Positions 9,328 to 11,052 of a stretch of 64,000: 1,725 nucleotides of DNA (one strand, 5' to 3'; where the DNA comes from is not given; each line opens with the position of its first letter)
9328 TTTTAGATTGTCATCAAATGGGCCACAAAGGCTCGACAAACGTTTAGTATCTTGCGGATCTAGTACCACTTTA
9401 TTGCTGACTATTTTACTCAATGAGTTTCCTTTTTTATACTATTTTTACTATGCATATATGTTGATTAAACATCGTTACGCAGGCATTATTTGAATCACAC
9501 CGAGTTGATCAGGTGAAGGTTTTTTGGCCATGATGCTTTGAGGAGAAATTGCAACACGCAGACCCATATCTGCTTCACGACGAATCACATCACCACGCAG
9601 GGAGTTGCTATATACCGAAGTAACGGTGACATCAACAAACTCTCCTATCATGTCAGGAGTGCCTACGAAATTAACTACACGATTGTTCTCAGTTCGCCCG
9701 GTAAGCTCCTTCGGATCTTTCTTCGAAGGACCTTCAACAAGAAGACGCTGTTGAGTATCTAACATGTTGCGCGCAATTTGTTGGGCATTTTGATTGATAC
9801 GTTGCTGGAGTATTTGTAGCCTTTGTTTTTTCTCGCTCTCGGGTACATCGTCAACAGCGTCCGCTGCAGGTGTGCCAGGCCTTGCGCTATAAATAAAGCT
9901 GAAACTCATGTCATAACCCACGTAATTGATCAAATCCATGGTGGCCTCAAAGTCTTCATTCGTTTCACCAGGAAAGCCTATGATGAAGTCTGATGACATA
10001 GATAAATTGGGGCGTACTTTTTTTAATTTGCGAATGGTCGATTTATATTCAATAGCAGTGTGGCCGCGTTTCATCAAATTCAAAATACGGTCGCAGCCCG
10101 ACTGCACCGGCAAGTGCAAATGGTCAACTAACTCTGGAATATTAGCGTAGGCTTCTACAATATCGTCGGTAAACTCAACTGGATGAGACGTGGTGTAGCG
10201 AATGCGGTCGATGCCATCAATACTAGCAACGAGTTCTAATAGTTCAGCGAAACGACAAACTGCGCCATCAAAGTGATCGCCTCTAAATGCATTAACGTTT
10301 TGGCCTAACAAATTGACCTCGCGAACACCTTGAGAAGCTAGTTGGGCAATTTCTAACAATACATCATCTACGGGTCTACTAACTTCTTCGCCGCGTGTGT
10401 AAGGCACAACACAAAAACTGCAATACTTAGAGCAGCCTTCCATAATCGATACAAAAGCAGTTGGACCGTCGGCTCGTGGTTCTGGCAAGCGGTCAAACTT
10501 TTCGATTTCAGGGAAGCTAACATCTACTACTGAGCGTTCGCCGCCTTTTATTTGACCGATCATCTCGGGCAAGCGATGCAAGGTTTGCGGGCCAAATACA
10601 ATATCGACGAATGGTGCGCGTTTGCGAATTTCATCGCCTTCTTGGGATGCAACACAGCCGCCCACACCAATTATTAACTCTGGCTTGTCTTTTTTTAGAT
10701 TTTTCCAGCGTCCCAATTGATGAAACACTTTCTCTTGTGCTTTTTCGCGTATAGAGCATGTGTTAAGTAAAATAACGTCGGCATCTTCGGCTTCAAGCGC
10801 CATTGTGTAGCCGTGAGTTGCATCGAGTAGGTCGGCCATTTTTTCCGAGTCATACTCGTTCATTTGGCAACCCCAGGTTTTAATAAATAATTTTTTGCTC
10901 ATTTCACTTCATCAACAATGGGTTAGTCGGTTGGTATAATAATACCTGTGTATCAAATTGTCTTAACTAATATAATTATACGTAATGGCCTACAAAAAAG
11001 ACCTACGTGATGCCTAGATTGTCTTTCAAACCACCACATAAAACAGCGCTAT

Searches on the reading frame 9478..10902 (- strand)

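Call 52: search_protein_families(library=pfam, proteins=[window:9478-10902:-])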
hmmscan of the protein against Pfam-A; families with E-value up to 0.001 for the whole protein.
window:9478-10902:- (475 aa): 3 families
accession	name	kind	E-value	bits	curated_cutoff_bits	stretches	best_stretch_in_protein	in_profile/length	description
PF00919.26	UPF0004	-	8.3e-32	109.6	27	1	4-104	1-98/98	Uncharacterized protein family UPF0004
PF04055.27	Radical_SAM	-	2e-27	96.8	29.5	1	151-325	1-166/166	Radical SAM superfamily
PF01938.26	TRAM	-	1.8e-15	57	21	1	384-440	7-61/61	TRAM domain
